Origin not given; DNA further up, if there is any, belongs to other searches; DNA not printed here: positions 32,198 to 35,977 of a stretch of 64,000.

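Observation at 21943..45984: Xylanase PUL loaded with six sulfatases: candidate sulfated-xylan (or xylose-rich sulfated algal glycan) utilisation system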

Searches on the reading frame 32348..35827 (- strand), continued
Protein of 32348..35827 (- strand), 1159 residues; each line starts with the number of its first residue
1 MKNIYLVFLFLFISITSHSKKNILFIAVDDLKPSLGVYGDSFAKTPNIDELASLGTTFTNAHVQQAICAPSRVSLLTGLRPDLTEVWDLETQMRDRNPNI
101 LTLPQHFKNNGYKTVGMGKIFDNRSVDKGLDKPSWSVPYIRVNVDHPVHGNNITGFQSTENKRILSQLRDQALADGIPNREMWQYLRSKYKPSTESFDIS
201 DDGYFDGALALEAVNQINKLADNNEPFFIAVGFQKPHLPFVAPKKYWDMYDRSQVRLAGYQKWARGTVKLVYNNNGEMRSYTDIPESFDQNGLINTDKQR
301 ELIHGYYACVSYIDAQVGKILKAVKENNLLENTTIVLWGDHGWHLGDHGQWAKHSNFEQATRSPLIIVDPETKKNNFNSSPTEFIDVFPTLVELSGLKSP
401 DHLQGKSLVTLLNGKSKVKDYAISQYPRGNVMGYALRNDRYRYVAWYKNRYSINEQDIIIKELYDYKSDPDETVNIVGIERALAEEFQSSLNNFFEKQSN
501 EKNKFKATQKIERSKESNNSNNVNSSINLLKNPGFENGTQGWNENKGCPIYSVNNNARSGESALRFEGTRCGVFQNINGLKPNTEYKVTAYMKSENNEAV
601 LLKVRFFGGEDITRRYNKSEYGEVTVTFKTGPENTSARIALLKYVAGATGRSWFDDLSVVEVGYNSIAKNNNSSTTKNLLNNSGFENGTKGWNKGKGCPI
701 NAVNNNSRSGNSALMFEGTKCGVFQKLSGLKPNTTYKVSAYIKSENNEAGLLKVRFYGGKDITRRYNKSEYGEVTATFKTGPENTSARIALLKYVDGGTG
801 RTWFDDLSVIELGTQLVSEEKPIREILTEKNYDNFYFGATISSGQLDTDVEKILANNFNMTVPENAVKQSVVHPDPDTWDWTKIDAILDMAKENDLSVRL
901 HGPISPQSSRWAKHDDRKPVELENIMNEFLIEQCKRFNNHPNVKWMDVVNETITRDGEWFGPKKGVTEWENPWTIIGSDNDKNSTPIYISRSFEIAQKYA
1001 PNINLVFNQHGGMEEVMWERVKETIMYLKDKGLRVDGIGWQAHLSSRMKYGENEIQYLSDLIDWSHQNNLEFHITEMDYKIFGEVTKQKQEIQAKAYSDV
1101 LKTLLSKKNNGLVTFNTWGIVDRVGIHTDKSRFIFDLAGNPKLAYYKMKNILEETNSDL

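Call 26: find_related_loci(query=window:32348-35827:-, collection=genome_contigs, flank=10000)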
Query window:32348-35827:- (1159 aa) in genome_contigs; peptide patterns used: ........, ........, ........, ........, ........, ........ (x = any residue, [..] = any of these).
598 stretches matched a pattern (row limit reached: there are more); 565 encode a relative of the query (tblastn E <= 1e-3); the best 80 are kept; 80 distinct loci.
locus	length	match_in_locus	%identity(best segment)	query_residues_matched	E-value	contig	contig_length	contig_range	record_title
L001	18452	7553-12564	78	1-1159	0e+0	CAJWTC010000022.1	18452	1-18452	MAG TPA_asm: uncultured Flammeovirgaceae bacterium isolate ERR599064_bin.109_MetaBAT_v2.12.1_MAG genome assembly, contig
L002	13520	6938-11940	77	1-1159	0e+0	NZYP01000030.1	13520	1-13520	MAG: Flammeovirgaceae bacterium isolate NAT270 20416, whole genome shotgun sequence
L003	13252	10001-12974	50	2-1154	5e-161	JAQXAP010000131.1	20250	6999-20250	MAG: Polaribacter sp. isolate cluster4_bin.11 k119_312494, whole genome shotgun sequence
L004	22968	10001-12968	50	2-1152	5e-157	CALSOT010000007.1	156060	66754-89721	MAG: uncultured Polaribacter sp. isolate Z_MB122 genome assembly, contig: contig_13019_Z_MB122, whole genome shotgun seq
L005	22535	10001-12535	52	4-1152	2e-155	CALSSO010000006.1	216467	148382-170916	MAG: uncultured Flavobacteriaceae bacterium isolate AA_MB54 genome assembly, contig: contig_21771_AA_MB54, whole genome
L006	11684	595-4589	50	1-499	7e-152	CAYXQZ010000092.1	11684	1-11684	MAG TPA_asm: uncultured Paludibacter sp. isolate SRP272421_co4_71 genome assembly, contig: NODE_16480_length_11684_cov_2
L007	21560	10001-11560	49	13-499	5e-149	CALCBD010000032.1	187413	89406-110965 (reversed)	MAG TPA_asm: uncultured Paludibacter sp. isolate SRR3330157_bin.134_CONCOCT_v1.1_MAG genome assembly, contig: ERZ724089.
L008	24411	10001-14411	47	1-501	7e-148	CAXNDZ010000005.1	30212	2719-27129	MAG: Chitinophagales bacterium isolate MsH-30jul19-86 genome assembly, contig: MsH-30jul19-C2835, whole genome shotgun s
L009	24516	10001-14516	50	1-506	2e-147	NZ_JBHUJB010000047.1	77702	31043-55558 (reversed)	Rubritalea tangerina strain KCTC 12907 GCM70020105_21, whole genome shotgun sequence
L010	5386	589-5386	47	3-520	6e-149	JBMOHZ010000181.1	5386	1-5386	MAG: Paludibacter sp. isolate Deming_bin.381 contig52958, whole genome shotgun sequence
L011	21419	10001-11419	49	12-475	7e-146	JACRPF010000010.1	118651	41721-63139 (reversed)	MAG: Spirochaetes bacterium isolate NC_groundwater_1980_Pr3_S-0.2um_53_5 scaffold_80642, whole genome shotgun sequence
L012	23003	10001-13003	47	2-500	7e-146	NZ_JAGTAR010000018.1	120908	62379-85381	Carboxylicivirga sediminis strain JR1 scaffold_18_length=120909, whole genome shotgun sequence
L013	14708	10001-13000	48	4-500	1e-145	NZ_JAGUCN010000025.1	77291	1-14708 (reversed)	Carboxylicivirga mesophila strain JCM 18290 scaffold_25_length=77292, whole genome shotgun sequence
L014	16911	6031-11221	46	14-501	4e-143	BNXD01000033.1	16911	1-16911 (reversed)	Bacteroidia bacterium PG1894_159 DNA, sequence033, whole genome shotgun sequence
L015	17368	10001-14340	50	1-504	4e-140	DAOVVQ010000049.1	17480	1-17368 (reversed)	MAG TPA_asm: Planctomycetota bacterium isolate CSMAG_1709 CSMAG_1709_k141_5520155_length_17480_cov_9.0000, whole genome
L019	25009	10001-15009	77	1-1158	0e+0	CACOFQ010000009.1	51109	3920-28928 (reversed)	MAG: uncultured Marinoscillum sp. isolate AH-321-C20 genome assembly, contig: AH-321-C20_NODE_9, whole genome shotgun se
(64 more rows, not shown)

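Call 29: find_encoding_contigs(protein=P0014, flank=10000, max_places=3)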
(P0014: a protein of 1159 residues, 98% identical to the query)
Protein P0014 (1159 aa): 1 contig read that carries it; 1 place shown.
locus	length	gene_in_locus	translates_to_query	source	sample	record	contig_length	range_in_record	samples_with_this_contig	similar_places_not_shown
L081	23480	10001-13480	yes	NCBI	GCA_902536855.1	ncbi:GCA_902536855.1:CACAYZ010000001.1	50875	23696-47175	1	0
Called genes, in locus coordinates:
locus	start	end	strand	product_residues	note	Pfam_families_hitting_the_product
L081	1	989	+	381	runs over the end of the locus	PF00331:Glyco_hydro_10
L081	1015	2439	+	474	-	PF13347:MFS_2, PF07690:MFS_1 (weak), PF13347:MFS_2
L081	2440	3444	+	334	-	PF04616:Glyco_hydro_43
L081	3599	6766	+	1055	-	PF13620:CarboxypepD_reg, PF13715:CarbopepD_reg_2, PF07715:Plug, PF00593:TonB_dep_Rec_b-barrel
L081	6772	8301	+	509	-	PF14322:SusD-like_3, PF12771:SusD-like_2 (weak), PF07980:SusD_RagB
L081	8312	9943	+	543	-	-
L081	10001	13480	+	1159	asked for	PF00884:Sulfatase, PF01663:Phosphodiest (faint), PF02995:DUF229 (weak), PF16347:SGSH_C, PF21466:GH101_dom-5 (faint), PF02018:CBM_4_9 (weak), PF02018:CBM_4_9, PF00331:Glyco_hydro_10, +1 more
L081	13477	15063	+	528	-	PF00884:Sulfatase, PF01663:Phosphodiest (faint), PF16347:SGSH_C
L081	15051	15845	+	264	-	PF20434:BD-FAE, PF02230:Abhydrolase_2 (faint), PF12146:Hydrolase_4 (faint), PF07859:Abhydrolase_3, PF00326:Peptidase_S9, PF01738:DLH (weak)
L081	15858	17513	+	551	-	PF00884:Sulfatase, PF01663:Phosphodiest, PF16347:SGSH_C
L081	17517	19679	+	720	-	PF00884:Sulfatase, PF01663:Phosphodiest (faint), PF16347:SGSH_C, PF18962:Por_Secre_tail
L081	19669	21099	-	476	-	PF00884:Sulfatase, PF01663:Phosphodiest, PF16347:SGSH_C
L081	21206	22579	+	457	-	PF00884:Sulfatase, PF16347:SGSH_C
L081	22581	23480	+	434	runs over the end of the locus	PF00331:Glyco_hydro_10, PF18962:Por_Secre_tail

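Call 56: list_cluster_members(proteins=[window:32348-35827:-, window:55514-56935:-, window:57106-58374:+, window:39062-42229:-])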
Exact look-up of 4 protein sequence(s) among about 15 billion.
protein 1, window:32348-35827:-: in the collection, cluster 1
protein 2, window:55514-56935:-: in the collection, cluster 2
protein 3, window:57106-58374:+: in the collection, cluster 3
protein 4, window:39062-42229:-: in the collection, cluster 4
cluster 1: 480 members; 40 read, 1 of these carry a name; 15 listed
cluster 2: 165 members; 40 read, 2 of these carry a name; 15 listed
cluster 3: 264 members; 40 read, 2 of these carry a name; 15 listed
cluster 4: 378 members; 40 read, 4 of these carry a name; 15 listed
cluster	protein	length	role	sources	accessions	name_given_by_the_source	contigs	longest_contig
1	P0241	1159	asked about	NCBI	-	-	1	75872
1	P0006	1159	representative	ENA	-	-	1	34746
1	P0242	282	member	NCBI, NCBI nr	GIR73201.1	MAG: hypothetical protein CM15mP75_7130 [Flammeovirgaceae bacterium]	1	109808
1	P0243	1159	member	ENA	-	-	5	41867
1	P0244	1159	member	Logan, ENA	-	-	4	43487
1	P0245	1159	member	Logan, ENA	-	-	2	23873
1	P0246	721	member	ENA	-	-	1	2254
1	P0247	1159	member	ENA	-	-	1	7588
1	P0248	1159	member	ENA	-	-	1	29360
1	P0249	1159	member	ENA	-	-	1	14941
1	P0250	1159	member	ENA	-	-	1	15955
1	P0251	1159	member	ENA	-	-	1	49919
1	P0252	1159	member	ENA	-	-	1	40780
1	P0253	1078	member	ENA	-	-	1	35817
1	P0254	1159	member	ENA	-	-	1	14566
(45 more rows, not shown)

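Call 58: search_protein_families(library=pfam, proteins=[L005:3-2978:-, L005:3184-4101:-, L005:4231-7719:-, L005:7854-8783:-, L005:8783-9835:-, L005:9920-12547:+, L005:12540-14882:+, L005:14872-16260:+, L005:16269-17861:+, L005:18842-19855:+], max_evalue=0.00001)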
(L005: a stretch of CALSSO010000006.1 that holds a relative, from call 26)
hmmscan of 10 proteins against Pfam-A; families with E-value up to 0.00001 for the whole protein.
L005:3-2978:- (992 aa): 2 families
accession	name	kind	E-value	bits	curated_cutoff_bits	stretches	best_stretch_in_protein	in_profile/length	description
PF18911.6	PKD_4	-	3.9e-11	43.3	27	1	454-499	31-76/85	PKD domain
PF00801.26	PKD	-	2.2e-07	31.2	23.5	1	444-492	14-66/80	PKD domain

L005:3184-4101:- (306 aa): 1 family
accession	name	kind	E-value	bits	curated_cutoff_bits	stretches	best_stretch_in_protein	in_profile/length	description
PF12680.13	SnoaL_2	-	1.5e-07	32.3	27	0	42-98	2-57/102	SnoaL-like domain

L005:4231-7719:- (1163 aa): 5 families
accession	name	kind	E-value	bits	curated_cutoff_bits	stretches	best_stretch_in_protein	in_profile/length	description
PF08757.17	CotH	-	7.7e-47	160.8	23.8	1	505-804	2-308/322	CotH kinase protein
PF00932.25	LTD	-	1.2e-32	112.9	34.3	2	927-1036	6-108/109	Lamin Tail Domain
PF18962.6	Por_Secre_tail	-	5.4e-14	52.7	27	1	1096-1161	1-74/75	Secretion system C-terminal sorting domain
PF13290.12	CHB_HEX_C_1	-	9.1e-14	51.6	22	1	363-426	3-66/67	Chitobiase/beta-hexosaminidase C-terminal domain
PF13287.12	Fn3_assoc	-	1.8e-12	47.6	23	1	378-430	7-59/59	Fn3 associated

L005:7854-8783:- (310 aa): 1 family
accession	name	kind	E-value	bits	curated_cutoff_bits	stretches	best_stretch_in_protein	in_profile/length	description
PF01263.26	Aldose_epim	-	1.2e-39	136.9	27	1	40-300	16-295/299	Aldose 1-epimerase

L005:8783-9835:- (351 aa): 1 family
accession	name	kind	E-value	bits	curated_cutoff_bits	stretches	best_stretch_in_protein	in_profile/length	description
PF03781.23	FGE-sulfatase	-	4.9e-80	269.3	23.3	1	40-348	3-254/255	Sulfatase-modifying factor enzyme 1-like domain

L005:9920-12547:+ (876 aa): 3 families
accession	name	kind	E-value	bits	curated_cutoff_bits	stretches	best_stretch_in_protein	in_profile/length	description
PF00884.28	Sulfatase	-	3.2e-44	151.9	25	1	45-426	1-300/301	Sulfatase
PF00331.26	Glyco_hydro_10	-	6.8e-41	140.9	22.1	1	546-870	6-310/311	Glycosyl hydrolase family 10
PF16347.10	SGSH_C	-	7e-14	52.7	29.3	1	376-525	1-146/154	N-sulphoglucosamine sulphohydrolase, C-terminal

L005:12540-14882:+ (781 aa): 3 families
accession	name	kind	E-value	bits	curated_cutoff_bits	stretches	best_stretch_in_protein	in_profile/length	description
PF00933.27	Glyco_hydro_3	-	8.2e-67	226.3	27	1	49-383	1-315/316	Glycosyl hydrolase family 3 N terminal domain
PF01915.27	Glyco_hydro_3_C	-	3.3e-56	190.9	31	1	422-655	1-200/200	Glycosyl hydrolase family 3 C-terminal domain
PF14310.12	Fn3-like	-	1.3e-25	89.8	25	1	692-761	1-71/71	Fibronectin type III-like domain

L005:14872-16260:+ (463 aa): 3 families
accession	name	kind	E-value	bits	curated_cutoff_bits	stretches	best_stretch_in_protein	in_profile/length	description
PF00884.28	Sulfatase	-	7.7e-44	150.6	25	1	28-366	1-299/301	Sulfatase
PF16347.10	SGSH_C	-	4.3e-10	40.4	29.3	1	318-456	2-149/154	N-sulphoglucosamine sulphohydrolase, C-terminal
PF01663.27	Phosphodiest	-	9e-07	29.2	23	0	31-315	2-222/342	Type I phosphodiesterase / nucleotide pyrophosphatase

L005:16269-17861:+ (531 aa): 3 families
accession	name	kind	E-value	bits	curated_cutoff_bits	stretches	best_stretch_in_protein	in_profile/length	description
PF16347.10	SGSH_C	-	3.4e-69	232.3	29.3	1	349-500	1-153/154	N-sulphoglucosamine sulphohydrolase, C-terminal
PF00884.28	Sulfatase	-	5.1e-55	187.3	25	1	32-401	1-301/301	Sulfatase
PF01663.27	Phosphodiest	-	1.2e-09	38.7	23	0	54-208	14-169/342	Type I phosphodiesterase / nucleotide pyrophosphatase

L005:18842-19855:+ (338 aa): 1 family
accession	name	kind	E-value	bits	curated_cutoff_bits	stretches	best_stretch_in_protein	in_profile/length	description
PF18962.6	Por_Secre_tail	-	2.2e-10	41.1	27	1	275-327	2-61/75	Secretion system C-terminal sorting domain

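Call 59: search_protein_families(library=pfam, proteins=[L004:3995-4741:+, L004:4838-5719:-, L004:5723-6388:-, L004:6477-7817:-, L004:7872-9404:-, L004:13223-13996:+, L004:13965-15023:+, L004:14918-16075:+, L004:16761-18752:-, L004:19516-21264:-], max_evalue=0.00001)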
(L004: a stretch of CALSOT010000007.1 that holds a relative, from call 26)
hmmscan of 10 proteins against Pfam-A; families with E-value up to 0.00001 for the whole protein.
L004:3995-4741:+ (249 aa): 1 family
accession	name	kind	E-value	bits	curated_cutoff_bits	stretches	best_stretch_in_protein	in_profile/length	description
PF00457.24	Glyco_hydro_11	-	6.5e-52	176.2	27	1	43-232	2-176/178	Glycosyl hydrolases family 11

L004:4838-5719:- (294 aa): 0 families

L004:5723-6388:- (222 aa): 1 family
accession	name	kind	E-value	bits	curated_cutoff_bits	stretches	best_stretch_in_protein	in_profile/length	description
PF00923.25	TAL_FSA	-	2.7e-57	194.8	27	1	8-208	1-239/285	Transaldolase/Fructose-6-phosphate aldolase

L004:6477-7817:- (447 aa): 1 family
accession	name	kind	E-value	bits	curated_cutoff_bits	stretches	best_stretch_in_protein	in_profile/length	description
PF01261.30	AP_endonuc_2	-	2.4e-07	31.2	31.1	1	98-299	1-178/249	Xylose isomerase-like TIM barrel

L004:7872-9404:- (511 aa): 2 families
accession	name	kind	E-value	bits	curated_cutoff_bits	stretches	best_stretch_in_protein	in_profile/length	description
PF00370.27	FGGY_N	-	2.3e-49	168.6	28.8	1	18-261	1-241/245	FGGY family of carbohydrate kinases, N-terminal domain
PF02782.22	FGGY_C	-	1.7e-08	34.9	27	1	275-462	2-195/198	FGGY family of carbohydrate kinases, C-terminal domain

L004:13223-13996:+ (258 aa): 0 families

L004:13965-15023:+ (353 aa): 0 families

L004:14918-16075:+ (386 aa): 1 family
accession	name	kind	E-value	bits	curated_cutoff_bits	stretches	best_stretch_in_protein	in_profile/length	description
PF18962.6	Por_Secre_tail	-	1.4e-07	32.2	27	1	324-384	11-74/75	Secretion system C-terminal sorting domain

L004:16761-18752:- (664 aa): 1 family
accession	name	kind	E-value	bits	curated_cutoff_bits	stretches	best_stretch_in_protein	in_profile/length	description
PF03176.21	MMPL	-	7.5e-19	68.3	20.5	1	144-361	66-291/333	MMPL family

L004:19516-21264:- (583 aa): 1 family
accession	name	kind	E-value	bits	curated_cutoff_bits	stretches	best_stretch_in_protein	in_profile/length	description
PF00474.23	SSF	-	1.8e-56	192.2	22.8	2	51-321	1-259/406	Sodium:solute symporter family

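Call 82: search_protein_representatives(protein=window:32348-35827:-)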
Query: 1159 residues. Proteins with E-value up to 0.001 (for the whole library): 103491; up to 1e-10: 36167; up to 1e-30: 3713. The best 150 are listed.
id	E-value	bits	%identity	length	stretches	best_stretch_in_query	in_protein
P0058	0.0e+00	1193.1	52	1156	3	1-498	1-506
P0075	1.5e-289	979.9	51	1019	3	6-498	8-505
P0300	8.6e-235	798.6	55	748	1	6-685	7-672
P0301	3.3e-214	730.4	55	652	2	817-1153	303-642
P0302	1.7e-199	681.7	51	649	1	19-661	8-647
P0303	4.9e-193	660.3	46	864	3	822-1153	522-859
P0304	2.0e-164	565.5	41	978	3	190-478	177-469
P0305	5.6e-160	550.8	46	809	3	821-1151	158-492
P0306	1.1e-157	543.2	53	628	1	10-505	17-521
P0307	1.9e-153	529.1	55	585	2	185-503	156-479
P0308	2.5e-152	525.5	51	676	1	11-506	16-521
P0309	1.3e-151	523.1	53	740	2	184-560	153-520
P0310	4.1e-150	518.1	45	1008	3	20-480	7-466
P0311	1.1e-149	516.8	40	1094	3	8-520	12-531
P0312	5.9e-149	514.3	49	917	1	6-500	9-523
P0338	6.5e-128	444.6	43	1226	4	7-477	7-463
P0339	9.8e-128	444.0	40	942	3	18-476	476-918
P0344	4.9e-124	431.8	42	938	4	189-477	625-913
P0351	7.2e-120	418.0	34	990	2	19-473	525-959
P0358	8.5e-116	404.5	39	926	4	19-480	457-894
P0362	2.4e-114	399.7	42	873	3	195-479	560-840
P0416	2.8e-100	353.1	39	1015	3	813-1157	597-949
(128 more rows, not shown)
